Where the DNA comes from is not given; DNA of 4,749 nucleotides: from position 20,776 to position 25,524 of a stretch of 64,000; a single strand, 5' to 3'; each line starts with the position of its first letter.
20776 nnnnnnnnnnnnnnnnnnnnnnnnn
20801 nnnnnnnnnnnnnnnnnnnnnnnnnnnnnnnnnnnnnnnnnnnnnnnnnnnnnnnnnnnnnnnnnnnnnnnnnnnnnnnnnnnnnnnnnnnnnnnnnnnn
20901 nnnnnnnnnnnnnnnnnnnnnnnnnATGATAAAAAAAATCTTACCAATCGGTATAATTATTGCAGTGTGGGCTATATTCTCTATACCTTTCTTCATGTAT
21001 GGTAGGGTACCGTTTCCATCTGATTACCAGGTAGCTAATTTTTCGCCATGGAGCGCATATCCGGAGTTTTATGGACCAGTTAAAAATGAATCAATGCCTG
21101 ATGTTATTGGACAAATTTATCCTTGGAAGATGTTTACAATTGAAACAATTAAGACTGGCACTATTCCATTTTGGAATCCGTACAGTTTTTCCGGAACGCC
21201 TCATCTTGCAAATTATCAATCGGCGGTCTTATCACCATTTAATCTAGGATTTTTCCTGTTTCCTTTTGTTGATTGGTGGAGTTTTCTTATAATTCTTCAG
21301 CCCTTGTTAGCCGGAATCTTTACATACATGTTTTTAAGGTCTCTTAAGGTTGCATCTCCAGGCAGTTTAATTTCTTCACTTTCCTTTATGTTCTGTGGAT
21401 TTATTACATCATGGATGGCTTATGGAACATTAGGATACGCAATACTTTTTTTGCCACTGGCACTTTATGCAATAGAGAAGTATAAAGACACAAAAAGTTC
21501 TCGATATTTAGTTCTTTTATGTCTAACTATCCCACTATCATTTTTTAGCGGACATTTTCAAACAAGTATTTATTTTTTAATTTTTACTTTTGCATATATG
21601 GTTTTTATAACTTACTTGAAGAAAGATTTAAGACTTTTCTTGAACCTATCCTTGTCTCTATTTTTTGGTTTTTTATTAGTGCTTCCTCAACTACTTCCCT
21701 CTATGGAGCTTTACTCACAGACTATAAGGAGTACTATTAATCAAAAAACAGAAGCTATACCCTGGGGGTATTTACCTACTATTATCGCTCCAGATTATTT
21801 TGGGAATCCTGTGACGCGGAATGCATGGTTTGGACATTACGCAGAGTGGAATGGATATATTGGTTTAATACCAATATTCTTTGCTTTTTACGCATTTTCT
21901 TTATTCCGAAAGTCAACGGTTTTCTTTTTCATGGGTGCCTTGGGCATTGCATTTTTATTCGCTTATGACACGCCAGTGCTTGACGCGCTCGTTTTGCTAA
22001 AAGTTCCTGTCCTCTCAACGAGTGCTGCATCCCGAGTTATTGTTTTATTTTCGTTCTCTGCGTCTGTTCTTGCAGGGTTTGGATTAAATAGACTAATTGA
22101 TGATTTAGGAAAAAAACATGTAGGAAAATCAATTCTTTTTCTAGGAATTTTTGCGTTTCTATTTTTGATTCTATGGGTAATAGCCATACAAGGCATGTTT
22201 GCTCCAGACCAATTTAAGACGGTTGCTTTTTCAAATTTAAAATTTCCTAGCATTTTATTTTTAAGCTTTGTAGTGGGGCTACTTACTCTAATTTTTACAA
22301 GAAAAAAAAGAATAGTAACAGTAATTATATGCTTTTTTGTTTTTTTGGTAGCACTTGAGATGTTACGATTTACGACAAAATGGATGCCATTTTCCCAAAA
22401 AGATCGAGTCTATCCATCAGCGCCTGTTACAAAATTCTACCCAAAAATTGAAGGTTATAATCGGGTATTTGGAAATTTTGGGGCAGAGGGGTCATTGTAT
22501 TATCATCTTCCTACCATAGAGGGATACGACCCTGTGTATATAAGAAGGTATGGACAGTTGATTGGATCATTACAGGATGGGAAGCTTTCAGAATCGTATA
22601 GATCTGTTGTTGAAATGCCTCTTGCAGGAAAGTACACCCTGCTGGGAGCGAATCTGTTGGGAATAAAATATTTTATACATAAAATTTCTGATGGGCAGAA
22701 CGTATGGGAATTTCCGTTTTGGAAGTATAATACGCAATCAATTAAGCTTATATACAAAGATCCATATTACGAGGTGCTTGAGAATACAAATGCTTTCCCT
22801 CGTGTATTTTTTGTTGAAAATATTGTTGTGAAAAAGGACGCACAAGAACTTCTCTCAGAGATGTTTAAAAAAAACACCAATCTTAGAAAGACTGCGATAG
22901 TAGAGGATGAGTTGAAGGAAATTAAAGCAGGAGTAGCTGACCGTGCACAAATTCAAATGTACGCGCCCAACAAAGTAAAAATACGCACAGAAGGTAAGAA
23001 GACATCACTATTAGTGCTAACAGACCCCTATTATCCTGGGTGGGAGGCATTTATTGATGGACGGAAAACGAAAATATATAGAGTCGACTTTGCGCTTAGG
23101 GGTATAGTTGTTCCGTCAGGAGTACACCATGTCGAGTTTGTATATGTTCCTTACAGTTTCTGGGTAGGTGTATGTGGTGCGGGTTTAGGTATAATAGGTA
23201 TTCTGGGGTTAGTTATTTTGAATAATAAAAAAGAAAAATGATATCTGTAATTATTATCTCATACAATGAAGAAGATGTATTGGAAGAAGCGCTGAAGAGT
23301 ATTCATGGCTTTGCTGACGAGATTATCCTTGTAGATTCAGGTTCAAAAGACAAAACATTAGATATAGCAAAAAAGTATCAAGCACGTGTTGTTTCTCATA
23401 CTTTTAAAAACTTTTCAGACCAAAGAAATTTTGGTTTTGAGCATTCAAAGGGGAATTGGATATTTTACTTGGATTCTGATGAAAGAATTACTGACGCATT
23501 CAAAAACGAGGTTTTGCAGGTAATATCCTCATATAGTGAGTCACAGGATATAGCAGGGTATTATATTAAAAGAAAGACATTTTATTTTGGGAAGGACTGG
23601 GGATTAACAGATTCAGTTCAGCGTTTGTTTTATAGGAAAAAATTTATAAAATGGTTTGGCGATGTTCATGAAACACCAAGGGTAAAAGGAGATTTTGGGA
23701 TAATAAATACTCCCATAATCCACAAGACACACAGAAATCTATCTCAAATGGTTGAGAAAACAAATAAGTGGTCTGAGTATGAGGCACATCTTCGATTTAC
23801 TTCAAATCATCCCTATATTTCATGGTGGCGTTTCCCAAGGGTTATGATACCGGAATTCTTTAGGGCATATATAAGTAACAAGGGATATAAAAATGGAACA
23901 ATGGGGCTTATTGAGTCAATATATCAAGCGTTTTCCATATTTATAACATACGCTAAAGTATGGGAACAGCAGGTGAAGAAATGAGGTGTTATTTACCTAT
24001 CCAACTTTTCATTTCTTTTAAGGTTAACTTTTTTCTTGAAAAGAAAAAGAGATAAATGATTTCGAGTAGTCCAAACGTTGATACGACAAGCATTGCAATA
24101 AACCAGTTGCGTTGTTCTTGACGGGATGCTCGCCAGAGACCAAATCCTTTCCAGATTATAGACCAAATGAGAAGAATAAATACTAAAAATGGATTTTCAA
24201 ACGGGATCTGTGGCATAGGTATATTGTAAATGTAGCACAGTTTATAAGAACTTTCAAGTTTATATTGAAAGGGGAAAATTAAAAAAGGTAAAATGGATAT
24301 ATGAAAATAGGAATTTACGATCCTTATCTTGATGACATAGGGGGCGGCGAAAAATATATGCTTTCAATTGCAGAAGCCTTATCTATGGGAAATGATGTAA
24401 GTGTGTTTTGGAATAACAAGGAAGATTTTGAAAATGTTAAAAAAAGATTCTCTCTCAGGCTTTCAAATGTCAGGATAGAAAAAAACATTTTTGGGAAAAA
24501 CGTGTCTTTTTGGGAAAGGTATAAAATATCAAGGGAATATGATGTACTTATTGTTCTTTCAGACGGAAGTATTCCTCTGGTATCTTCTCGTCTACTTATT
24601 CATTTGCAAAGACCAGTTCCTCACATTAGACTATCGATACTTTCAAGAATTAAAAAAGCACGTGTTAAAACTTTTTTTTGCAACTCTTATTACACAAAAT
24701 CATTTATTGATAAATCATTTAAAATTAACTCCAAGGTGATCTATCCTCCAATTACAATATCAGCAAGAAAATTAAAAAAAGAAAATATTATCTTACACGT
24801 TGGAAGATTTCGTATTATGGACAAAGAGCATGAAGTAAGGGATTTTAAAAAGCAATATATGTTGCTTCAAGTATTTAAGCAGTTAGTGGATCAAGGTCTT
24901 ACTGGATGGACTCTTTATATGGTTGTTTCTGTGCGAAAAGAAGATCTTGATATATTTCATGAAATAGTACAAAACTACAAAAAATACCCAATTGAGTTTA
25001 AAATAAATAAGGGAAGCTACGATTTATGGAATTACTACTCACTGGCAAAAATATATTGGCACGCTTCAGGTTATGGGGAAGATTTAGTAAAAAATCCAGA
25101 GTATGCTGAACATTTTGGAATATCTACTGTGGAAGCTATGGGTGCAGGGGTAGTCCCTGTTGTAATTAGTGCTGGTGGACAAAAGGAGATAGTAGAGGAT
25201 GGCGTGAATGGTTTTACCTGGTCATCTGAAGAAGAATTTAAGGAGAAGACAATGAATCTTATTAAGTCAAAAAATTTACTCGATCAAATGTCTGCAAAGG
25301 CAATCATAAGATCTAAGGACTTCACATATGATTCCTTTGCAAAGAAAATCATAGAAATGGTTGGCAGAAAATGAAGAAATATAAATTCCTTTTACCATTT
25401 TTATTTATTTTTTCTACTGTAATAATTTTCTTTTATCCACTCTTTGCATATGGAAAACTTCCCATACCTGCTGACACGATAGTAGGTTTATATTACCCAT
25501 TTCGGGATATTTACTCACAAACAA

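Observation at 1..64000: A 64-kb co-directional super-locus of ~24 GT-C membrane glycosyltransferases from at least 8 families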

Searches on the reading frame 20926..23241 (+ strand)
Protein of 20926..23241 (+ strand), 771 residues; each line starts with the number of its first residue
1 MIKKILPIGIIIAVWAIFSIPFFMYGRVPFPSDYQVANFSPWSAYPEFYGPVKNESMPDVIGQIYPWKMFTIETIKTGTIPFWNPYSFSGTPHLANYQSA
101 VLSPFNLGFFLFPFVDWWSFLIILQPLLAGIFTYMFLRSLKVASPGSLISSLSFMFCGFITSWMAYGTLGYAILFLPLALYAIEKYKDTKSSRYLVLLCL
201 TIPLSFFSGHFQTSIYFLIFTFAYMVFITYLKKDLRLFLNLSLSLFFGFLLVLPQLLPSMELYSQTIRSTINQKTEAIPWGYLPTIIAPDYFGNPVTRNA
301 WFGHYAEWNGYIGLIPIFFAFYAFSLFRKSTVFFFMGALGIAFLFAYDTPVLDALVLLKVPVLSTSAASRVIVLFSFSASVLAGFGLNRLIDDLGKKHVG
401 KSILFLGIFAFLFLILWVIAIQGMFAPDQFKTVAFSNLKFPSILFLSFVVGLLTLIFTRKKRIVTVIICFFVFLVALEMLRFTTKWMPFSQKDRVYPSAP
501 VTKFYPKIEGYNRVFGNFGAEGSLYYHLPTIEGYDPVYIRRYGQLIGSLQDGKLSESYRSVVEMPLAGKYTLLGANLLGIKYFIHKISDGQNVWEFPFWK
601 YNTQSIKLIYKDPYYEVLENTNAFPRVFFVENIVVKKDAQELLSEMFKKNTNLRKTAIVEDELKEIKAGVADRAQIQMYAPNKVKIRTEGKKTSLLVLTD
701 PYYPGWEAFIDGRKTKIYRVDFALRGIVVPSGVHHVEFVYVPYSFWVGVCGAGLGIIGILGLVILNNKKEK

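Call 6: search_protein_families(library=pfam, max_evalue=0.01, proteins=[window:20926-23241:+])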
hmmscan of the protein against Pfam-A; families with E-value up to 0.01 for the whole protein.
window:20926-23241:+ (771 aa): 1 family
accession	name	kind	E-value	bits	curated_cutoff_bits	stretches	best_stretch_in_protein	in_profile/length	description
PF09586.16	YfhO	-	4.4e-29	101.9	28.5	2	646-749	724-832/835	Bacterial membrane protein YfhO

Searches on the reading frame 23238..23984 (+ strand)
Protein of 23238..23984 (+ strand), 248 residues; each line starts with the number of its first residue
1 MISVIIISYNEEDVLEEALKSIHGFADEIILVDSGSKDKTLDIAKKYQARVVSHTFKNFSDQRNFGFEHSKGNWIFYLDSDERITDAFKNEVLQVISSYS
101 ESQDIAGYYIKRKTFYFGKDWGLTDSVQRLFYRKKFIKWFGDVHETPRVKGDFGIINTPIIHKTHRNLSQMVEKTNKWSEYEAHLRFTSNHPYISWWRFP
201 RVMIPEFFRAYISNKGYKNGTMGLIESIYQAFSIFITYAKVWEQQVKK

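Call 6: search_protein_families(library=pfam, max_evalue=0.01, proteins=[window:23238-23984:+])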
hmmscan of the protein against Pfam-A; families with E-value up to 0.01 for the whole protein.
window:23238-23984:+ (248 aa): 4 families
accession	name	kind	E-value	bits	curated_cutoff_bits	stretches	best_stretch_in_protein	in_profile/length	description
PF00535.33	Glycos_transf_2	-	4e-24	85.9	23.3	1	3-109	1-116/168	Glycosyl transferase family 2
PF10111.15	Glyco_tranf_2_2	-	3.6e-07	30.4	27.3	1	3-105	1-115/276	Glycosyltransferase like family 2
PF13704.12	Glyco_tranf_2_4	-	6.4e-06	27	27.5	1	10-84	2-84/98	Glycosyl transferase family 2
PF13641.12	Glyco_tranf_2_3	-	0.0015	19.1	27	1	2-96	3-111/230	Glycosyltransferase like family 2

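Call 29: search_protein_families(library=ncbifam, max_evalue=0.00001, proteins=[window:23238-23984:+])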
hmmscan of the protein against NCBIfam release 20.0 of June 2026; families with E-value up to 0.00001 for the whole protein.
window:23238-23984:+ (248 aa): 8 families
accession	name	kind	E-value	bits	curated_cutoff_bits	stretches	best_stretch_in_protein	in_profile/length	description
TIGR04283.1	glyco_like_mftF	equivalog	3.8e-17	62.6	182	1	2-102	1-103/221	TIGR04283 family arsenosugar biosynthesis glycosyltransferase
TIGR04195.1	S_glycosyl_SunS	equivalog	2e-12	46.7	350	1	2-148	59-203/421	SunS family peptide S-glycosyltransferase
NF007482.0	PRK10073.1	equivalog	1.3e-10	40.8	423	1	2-96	8-110/334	glycosyltransferase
NF047683.1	TeichurnBiosyTuaG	equivalog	2.2e-08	34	400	1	2-96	8-111/252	teichuronic acid biosynthesis protein TuaG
NF050050.1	ProtGlycPglI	equivalog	2e-07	30.7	500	1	2-94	4-106/306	GalNAc(5)-diNAcBac-PP-undecaprenol beta-1,3-glucosyltransferase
NF010496.0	PRK13915.1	equivalog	6.5e-07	28.7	262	1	2-55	33-92/307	glucosyl-3-phosphoglycerate synthase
NF058614.1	PPMAGASynPpgS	equivalog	1.9e-06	27.5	370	1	4-55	4-55/226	polyprenyl-phospho-N-acetylgalactosaminyl synthase PpgS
NF047588.1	GlcsyltransPgfSStrep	equivalog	8.4e-06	25.2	500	0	2-106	3-117/308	glycosyltransferase PgfS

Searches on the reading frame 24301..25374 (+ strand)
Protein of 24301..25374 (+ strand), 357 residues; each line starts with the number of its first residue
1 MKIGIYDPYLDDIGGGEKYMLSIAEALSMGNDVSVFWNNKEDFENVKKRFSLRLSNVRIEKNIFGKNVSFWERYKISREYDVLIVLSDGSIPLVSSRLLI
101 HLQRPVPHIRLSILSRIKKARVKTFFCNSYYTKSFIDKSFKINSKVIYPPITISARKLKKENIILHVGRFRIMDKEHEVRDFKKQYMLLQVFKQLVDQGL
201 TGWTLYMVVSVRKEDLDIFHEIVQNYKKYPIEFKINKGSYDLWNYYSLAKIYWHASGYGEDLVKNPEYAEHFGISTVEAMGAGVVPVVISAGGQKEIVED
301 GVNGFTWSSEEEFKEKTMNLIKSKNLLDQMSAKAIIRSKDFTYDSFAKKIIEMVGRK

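Call 6: search_protein_families(library=pfam, max_evalue=0.01, proteins=[window:24301-25374:+])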
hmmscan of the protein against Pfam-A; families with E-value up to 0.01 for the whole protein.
window:24301-25374:+ (357 aa): 4 families
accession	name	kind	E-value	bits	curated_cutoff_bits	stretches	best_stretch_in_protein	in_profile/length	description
PF00534.26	Glycos_transf_1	-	3.8e-17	62.8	26.4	1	157-334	11-169/172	Glycosyl transferases group 1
PF13692.12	Glyco_trans_1_4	-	3.8e-10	40.6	27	1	181-322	13-141/142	Glycosyl transferases group 1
PF13524.12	Glyco_trans_1_2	-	0.0017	18.7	25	1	226-351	24-143/144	Glycosyl transferase-like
PF13053.11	DUF3914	-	0.0073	17.1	25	0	152-214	25-87/89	Protein of unknown function (DUF3914)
